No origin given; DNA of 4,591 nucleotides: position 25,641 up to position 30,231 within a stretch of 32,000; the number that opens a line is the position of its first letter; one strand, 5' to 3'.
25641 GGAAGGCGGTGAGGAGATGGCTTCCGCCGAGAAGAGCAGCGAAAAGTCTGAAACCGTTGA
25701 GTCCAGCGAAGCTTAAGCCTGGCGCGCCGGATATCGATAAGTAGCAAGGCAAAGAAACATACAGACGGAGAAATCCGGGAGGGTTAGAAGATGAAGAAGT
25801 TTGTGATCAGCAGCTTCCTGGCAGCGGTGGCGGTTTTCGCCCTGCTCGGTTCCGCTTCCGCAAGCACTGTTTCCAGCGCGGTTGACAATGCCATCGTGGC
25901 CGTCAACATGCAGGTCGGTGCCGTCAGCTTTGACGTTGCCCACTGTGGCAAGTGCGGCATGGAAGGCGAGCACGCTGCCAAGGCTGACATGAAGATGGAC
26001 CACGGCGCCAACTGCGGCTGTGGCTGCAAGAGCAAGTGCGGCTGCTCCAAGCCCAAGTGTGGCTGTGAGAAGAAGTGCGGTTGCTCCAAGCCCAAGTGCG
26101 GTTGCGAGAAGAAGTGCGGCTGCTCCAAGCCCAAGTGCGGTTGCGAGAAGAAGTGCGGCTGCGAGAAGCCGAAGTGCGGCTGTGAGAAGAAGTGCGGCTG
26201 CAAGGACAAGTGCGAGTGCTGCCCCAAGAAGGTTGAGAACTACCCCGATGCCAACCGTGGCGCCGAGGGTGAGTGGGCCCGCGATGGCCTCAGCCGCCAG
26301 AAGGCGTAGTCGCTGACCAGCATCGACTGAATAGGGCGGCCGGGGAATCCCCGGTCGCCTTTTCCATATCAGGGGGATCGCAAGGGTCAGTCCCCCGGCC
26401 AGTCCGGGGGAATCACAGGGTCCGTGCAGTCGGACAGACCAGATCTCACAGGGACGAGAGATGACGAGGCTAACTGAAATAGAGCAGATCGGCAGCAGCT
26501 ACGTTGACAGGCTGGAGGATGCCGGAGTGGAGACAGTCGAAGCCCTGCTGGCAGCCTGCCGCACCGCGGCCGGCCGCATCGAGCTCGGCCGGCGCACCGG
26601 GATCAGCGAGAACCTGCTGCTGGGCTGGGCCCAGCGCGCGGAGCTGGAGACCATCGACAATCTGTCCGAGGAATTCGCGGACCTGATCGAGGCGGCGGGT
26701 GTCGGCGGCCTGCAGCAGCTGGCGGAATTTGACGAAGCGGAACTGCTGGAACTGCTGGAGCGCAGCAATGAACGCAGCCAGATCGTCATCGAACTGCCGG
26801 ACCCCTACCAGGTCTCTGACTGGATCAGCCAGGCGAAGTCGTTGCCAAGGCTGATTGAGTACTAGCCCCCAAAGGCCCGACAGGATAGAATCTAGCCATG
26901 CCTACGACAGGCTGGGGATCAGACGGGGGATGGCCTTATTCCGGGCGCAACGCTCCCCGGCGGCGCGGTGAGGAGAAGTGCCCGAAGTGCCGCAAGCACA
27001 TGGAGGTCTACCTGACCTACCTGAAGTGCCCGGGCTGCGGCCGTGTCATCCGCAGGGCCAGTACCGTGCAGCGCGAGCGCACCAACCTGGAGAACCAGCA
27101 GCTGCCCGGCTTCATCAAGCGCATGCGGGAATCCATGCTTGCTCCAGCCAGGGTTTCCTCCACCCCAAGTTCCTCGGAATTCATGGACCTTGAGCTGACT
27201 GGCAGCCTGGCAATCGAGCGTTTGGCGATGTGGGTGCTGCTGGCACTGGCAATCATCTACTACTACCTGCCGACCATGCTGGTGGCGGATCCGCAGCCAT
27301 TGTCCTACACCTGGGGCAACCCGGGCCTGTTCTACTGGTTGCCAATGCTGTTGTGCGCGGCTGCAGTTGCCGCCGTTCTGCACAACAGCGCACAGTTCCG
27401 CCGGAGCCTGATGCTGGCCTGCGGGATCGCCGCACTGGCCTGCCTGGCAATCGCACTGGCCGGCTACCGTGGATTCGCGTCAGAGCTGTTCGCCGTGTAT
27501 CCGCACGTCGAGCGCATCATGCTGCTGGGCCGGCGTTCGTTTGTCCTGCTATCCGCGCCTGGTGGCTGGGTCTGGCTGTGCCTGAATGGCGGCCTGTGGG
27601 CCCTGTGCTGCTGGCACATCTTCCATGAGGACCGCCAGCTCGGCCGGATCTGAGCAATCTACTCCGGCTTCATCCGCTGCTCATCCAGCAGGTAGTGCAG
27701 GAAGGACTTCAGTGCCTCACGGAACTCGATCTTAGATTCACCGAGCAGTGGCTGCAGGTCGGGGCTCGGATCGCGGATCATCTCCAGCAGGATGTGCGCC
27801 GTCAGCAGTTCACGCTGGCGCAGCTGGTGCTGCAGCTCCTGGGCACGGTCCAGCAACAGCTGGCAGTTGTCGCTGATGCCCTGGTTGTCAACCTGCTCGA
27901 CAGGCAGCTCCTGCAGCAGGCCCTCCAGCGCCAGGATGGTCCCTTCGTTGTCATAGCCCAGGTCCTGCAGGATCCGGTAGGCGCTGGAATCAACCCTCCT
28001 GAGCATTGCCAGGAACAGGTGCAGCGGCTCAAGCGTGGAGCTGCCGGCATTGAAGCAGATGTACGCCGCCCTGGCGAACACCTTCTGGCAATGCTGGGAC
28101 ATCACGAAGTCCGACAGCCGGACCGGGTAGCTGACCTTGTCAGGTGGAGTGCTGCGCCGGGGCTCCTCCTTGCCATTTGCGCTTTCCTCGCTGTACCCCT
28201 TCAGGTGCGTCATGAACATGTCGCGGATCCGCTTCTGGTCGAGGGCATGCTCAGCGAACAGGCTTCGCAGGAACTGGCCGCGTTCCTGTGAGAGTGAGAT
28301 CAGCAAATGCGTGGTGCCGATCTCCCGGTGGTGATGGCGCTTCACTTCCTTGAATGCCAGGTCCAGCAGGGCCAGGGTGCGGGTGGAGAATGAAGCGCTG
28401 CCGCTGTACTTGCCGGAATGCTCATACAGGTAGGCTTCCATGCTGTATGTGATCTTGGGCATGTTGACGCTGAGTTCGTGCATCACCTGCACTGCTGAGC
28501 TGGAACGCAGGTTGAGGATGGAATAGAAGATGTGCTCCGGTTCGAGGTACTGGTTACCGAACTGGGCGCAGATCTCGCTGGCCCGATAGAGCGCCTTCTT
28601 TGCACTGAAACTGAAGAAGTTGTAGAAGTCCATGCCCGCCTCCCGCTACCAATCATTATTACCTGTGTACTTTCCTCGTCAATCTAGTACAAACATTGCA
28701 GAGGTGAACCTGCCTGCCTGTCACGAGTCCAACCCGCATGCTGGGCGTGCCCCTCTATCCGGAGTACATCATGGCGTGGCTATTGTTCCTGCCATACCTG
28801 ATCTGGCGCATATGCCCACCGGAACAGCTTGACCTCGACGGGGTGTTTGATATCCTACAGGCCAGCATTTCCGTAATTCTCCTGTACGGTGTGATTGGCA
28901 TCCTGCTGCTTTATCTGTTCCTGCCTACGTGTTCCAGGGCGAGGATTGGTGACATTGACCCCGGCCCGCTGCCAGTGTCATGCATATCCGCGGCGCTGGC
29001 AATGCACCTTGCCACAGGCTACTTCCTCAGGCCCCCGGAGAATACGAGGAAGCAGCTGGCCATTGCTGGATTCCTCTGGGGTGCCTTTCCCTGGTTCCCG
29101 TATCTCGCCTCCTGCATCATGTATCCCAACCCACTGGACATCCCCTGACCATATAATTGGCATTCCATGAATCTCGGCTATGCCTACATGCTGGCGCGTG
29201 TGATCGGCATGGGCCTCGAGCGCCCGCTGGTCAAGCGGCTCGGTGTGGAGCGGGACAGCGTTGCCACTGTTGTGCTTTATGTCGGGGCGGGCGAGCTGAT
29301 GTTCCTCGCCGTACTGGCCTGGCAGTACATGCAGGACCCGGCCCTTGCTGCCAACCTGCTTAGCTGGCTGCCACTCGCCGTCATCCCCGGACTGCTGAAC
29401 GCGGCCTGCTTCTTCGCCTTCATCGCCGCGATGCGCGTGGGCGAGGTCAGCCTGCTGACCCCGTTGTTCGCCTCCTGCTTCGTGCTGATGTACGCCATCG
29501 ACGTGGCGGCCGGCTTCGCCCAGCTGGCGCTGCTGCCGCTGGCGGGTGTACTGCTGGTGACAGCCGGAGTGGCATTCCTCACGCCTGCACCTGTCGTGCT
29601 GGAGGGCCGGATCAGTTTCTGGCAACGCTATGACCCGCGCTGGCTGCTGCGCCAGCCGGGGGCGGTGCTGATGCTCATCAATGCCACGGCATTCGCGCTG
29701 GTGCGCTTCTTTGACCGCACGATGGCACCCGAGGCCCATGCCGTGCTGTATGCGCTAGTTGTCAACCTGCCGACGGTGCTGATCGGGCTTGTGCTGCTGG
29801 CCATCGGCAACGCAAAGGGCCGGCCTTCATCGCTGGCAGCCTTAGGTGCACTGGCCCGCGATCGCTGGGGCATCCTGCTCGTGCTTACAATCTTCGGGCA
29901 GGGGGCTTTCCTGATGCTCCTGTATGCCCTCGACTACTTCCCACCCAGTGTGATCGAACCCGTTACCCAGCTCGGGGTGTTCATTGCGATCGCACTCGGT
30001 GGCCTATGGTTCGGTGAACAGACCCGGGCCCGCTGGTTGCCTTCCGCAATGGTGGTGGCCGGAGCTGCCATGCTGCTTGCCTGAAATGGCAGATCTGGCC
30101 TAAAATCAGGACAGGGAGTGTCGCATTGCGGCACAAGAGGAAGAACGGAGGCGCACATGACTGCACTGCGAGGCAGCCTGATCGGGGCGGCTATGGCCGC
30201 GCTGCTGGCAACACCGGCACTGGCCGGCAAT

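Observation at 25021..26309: Two adjacent signal-peptide proteins made of KCGC repeats: exported metallothionein-like proteins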

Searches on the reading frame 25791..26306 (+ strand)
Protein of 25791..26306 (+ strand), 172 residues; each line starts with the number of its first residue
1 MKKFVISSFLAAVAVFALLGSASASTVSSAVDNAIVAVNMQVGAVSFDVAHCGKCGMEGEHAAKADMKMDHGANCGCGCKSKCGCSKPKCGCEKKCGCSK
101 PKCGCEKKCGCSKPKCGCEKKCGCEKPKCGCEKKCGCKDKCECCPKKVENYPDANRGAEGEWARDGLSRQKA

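Call 8: search_protein_families(library=pfam, proteins=[window:25791-26306:+], max_evalue=1)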
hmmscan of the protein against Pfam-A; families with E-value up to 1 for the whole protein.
window:25791-26306:+ (172 aa): 0 families

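Call 9: search_protein_families(library=ncbifam, proteins=[window:25791-26306:+], max_evalue=1)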
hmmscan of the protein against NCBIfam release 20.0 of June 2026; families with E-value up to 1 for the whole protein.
window:25791-26306:+ (172 aa): 1 family
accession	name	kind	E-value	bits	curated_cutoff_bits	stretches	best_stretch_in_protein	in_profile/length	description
NF053514.2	JUQZ_fam_ocin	equivalog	0.053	13.8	40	1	1-60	1-60/107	BLB8/JUQZ-1 family protein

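Call 13: find_homologous_proteins(query=window:25791-26306:+, max_evalue=0.01)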
Query window:25791-26306:+ (172 aa): 13 proteins with E <= 0.01 among 1302 candidates.
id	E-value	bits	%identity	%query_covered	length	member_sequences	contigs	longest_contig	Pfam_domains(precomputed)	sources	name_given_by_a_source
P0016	8.4e-90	318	92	100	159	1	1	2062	-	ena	-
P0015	1.4e-67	245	74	100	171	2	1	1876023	-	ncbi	ncbi:MAG: hypothetical protein R3F46_00815 [bacterium]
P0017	6.7e-49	184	60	100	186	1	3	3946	-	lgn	-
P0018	3.2e-47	179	62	100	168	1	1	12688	-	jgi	jgi:hypothetical protein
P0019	3.7e-45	172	68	77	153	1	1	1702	-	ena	-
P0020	8.9e-41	158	86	56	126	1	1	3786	-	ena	-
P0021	4.2e-31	126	63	100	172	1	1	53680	-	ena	-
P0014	3.4e-20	91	54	65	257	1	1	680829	-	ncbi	ncbi:MAG: hypothetical protein R3F46_07995 [bacterium]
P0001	3.7e-5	42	72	38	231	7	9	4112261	-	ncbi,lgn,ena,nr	ncbi:MAG: hypothetical protein H7A35_04975 [Planctomycetales bacterium]|nr:hypothetical protein [bac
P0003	3.8e-5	42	51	52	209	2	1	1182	-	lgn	-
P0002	3.0e-3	35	56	44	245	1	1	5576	-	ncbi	-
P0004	3.1e-3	35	63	34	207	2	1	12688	-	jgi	jgi:hypothetical protein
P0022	4.6e-3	35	38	61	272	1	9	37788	-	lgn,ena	-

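Call 28: find_encoding_contigs(protein=P0021, flank=8000, max_places=2)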
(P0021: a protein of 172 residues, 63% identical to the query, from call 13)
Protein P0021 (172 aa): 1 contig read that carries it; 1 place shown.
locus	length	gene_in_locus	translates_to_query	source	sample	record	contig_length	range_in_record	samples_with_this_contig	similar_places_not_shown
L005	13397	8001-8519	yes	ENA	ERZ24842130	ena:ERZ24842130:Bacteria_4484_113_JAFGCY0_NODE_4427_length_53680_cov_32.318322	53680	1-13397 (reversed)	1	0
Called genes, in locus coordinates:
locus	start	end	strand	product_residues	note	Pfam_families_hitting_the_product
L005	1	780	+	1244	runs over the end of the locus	PF21027:Sde0182_C (faint), PF00801:PKD, PF18911:PKD_4, PF08329:ChitinaseA_N (faint), PF19077:Big_13 (faint), PF22352:K319L-like_PKD (faint), PF00801:PKD (weak), PF18911:PKD_4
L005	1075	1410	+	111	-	-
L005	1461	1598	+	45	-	-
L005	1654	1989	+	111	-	-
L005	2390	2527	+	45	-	-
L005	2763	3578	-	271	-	-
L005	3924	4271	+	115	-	-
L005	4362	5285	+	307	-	-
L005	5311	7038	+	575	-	PF07676:PD40 (faint), PF26549:Tricorn_N (weak), PF00160:Pro_isomerase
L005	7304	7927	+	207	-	-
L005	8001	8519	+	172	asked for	-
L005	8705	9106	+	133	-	PF14229:DUF4332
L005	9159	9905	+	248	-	-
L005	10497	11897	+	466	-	PF03349:Toluene_X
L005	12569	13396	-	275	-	?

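Call 46: search_protein_families(library=pfam, proteins=[P0022], max_evalue=10)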
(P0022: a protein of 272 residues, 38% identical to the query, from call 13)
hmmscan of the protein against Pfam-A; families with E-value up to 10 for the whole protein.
P0022 (272 aa): 0 families

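Call 47: search_solved_structures(query=window:25791-26306:+, max_evalue=10)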
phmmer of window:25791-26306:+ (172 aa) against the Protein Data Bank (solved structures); distinct sequences matched with E-value up to 10: 1.
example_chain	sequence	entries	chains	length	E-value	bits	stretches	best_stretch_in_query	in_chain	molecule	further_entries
1cod_A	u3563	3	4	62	4.4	10.3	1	95-142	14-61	COBROTOXIN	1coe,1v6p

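Call 61: find_encoding_contigs(protein=P0020, flank=4000, max_places=2)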
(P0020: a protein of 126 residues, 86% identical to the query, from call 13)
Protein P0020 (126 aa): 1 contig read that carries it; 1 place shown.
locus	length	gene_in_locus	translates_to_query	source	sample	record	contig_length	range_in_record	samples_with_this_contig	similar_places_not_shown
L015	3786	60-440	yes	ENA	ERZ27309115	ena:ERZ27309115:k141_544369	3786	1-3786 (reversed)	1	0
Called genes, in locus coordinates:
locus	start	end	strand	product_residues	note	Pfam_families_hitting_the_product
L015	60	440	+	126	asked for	-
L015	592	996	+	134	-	PF14520:HHH_5 (faint), PF14229:DUF4332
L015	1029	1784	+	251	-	-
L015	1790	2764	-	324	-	PF02861:Clp_N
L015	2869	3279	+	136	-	-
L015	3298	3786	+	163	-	?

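Call 70: find_encoding_contigs(protein=P0022, flank=6000, max_places=3)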
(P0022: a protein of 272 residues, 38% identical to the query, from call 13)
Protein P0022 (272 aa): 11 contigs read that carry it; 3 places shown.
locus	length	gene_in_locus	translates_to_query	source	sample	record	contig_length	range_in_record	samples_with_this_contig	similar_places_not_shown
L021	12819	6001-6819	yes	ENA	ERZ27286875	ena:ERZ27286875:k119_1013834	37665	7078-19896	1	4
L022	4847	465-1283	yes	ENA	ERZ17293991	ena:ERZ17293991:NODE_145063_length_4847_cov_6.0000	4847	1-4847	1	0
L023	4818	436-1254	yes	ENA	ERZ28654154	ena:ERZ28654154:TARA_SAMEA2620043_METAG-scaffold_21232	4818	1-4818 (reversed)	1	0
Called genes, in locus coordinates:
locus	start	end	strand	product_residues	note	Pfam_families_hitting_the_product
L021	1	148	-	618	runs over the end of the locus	PF01839:FG-GAP (faint), PF13517:FG-GAP_3, PF07593:UnbV_ASPIC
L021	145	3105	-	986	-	PF13414:TPR_11 (faint), PF13435:Cytochrome_C554 (weak), PF13424:TPR_12 (faint), PF13432:TPR_16 (faint), PF14559:TPR_19 (faint), PF13181:TPR_8 (faint)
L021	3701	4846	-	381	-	PF04055:Radical_SAM, PF19288:CofH_C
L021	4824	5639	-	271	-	PF02621:VitK2_biosynth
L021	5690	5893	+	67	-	-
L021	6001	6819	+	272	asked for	-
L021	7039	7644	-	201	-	PF00072:Response_reg, PF08281:Sigma70_r4_2, PF13936:HTH_38 (faint), PF00196:GerE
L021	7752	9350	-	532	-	PF00072:Response_reg, PF08447:PAS_3, PF00512:HisKA, PF02518:HATPase_c, PF13589:HATPase_c_3, PF14501:HATPase_c_5 (faint)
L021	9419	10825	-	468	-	PF00072:Response_reg, PF00158:Sigma54_activat, PF01078:Mg_chelatase (faint), PF14532:Sigma54_activ_2, PF07728:AAA_5, PF25601:AAA_lid_14, PF02954:HTH_8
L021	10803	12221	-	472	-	PF00512:HisKA (faint), PF00672:HAMP, PF26769:HAMP_PhoQ (weak), PF02518:HATPase_c, PF13581:HATPase_c_2 (weak)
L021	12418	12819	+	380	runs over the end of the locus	PF13243:SQHop_cyclase_C (weak)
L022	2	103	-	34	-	?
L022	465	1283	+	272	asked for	-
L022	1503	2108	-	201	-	PF00072:Response_reg, PF08281:Sigma70_r4_2, PF13936:HTH_38 (faint), PF00196:GerE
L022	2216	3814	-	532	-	PF00072:Response_reg, PF08447:PAS_3, PF00512:HisKA, PF02518:HATPase_c, PF13589:HATPase_c_3, PF14501:HATPase_c_5 (faint)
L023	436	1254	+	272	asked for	-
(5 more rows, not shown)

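Call 77: search_dna_similar(query=window:25791-26306:+, collection=plasmids, mode=protein, max_evalue=0.001, max_rows=10)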
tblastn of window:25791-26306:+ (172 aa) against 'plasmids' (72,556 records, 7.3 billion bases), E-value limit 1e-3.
No match.

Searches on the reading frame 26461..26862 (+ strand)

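Call 8: search_protein_families(library=pfam, proteins=[window:26461-26862:+], max_evalue=1)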
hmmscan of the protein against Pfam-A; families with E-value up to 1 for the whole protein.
window:26461-26862:+ (134 aa): 8 families
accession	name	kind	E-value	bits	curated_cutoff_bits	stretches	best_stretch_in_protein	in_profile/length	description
PF14229.12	DUF4332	-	8.6e-25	87.7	23.2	1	8-128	1-122/122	Domain of unknown function (DUF4332)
PF14520.12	HHH_5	-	3.4e-06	27.9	27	1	3-49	3-44/57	Helix-hairpin-helix domain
PF04994.19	TfoX_C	-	0.015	15.8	23.1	0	60-95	3-38/81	TfoX C-terminal domain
PF23866.1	DUF7224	-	0.021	15.3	27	1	3-49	10-56/143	Domain of unknown function (DUF7224)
PF11731.14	Cdd1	-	0.025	15.2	25.5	0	2-30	6-34/86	Pathogenicity locus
PF07647.24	SAM_2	-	0.029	15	20.5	0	63-98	14-47/66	SAM domain (Sterile alpha motif)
PF22291.1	DUF6964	-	0.15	12.3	24.5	0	15-25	13-23/36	Family of unknown function (DUF6964)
PF22451.2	NirdL-like_HTH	-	0.27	11.3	27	0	89-108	27-46/47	Siroheme decarboxylase NirDL-like HTH domain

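Call 9: search_protein_families(library=ncbifam, proteins=[window:26461-26862:+], max_evalue=1)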
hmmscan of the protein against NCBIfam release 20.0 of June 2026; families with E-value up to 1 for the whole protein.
window:26461-26862:+ (134 aa): 9 families
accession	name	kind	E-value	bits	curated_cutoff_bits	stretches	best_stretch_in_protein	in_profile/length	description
NF003301.0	PRK04301.1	equivalog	0.00015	21.1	259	1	2-34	5-37/316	DNA repair and recombination protein RadA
TIGR03491.1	TIGR03491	subfamily_domain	0.011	14.7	97.45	0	59-101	211-253/462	TM0106 family RecB-like putative nuclease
NF047595.1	IS66_ISRel24_TnpA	equivalog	0.026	15.2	74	1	31-114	16-91/113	IS66-like element accessory protein TnpA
NF033922.0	opr_porin_1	subfamily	0.032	13.6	100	1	51-81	108-138/328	Opr family porin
NF009401.0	PRK12766.1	equivalog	0.049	13.3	239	1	2-34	10-42/238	50S ribosomal protein L32e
TIGR02236.1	recomb_radA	equivalog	0.05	13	361.15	0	4-50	2-43/311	DNA repair and recombination protein RadA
NF008218.0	PRK10985.1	equivalog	0.056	12.7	267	1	59-134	213-287/326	hydrolase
NF002882.0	PRK03348.1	equivalog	0.078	11.7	389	1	5-49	183-226/461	DNA polymerase IV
TIGR00262.1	trpA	equivalog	0.17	10.8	102.35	1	13-103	106-197/256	tryptophan synthase subunit alpha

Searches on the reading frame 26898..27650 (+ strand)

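Call 8: search_protein_families(library=pfam, proteins=[window:26898-27650:+], max_evalue=1)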
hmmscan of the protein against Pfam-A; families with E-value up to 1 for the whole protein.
window:26898-27650:+ (251 aa): 5 families
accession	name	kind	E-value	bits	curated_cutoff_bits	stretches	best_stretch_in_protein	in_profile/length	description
PF18912.6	DZR_2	-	0.032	14.5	27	1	21-51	17-46/56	Double zinc ribbon domain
PF12773.13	DZR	-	0.062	13.9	27.3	1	21-53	8-36/45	Double zinc ribbon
PF01396.24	Zn_ribbon_Top1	-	0.23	11.8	32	0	26-35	2-11/39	Topoisomerase DNA binding C4 zinc finger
PF22747.2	Zn_ribbon_DUF2089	-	0.28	11.8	27.6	1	28-51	1-22/32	DUF2089 zinc ribbon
PF07754.17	HVO_2753_ZBP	-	0.89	9.8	33.2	0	42-57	17-33/46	Small zinc finger protein HVO_2753-like, Zn-binding pocket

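Call 9: search_protein_families(library=ncbifam, proteins=[window:26898-27650:+], max_evalue=1)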
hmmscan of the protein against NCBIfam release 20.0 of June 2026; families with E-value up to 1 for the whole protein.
window:26898-27650:+ (251 aa): 9 families
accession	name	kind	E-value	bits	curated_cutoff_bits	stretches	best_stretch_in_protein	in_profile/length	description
NF040849.1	tRNAmod_TiaS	equivalog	0.036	12.6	600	1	26-61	354-389/422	tRNA(Ile2) 2-agmatinylcytidine synthetase TiaS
NF049861.1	SCO2400_fam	subfamily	0.037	14.6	55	1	28-63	4-36/136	SCO2400 family protein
NF034126.3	PRK09521.1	equivalog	0.053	13.3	90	1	27-53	146-172/180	exosome complex RNA-binding protein Csl4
TIGR03025.1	EPS_sugtrans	subfamily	0.073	12.3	295.55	1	110-213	31-134/445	exopolysaccharide biosynthesis polyprenyl glycosylphosphotransferase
NF011481.0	PRK14890.1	equivalog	0.12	12.4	61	1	25-56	9-43/61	putative Zn-ribbon RNA-binding protein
TIGR03023.1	WcaJ_sugtrans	equivalog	0.24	10.6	410.75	1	112-213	34-138/453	undecaprenyl-phosphate glucose phosphotransferase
NF041909.1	HVO_2753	equivalog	0.32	10.9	80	0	26-59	10-44/59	HVO_2753 family zinc finger protein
NF047912.1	ECs_2282_CxxC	subfamily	0.32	10.9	37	0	27-65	4-51/60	ECs_2282 family putative zinc-binding protein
NF038384.1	zinc_YnfU_fam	subfamily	0.37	10.4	36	0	33-52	8-27/52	YnfU family zinc-binding protein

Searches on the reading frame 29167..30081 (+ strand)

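Call 76: search_protein_families(library=pfam, proteins=[window:29167-30081:+], max_evalue=0.1)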
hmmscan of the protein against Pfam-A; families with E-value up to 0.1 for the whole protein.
window:29167-30081:+ (305 aa): 1 family
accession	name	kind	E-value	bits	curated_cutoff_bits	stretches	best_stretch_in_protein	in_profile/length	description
PF00892.27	EamA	-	8.5e-12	46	28.2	2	164-303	2-133/135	EamA-like transporter family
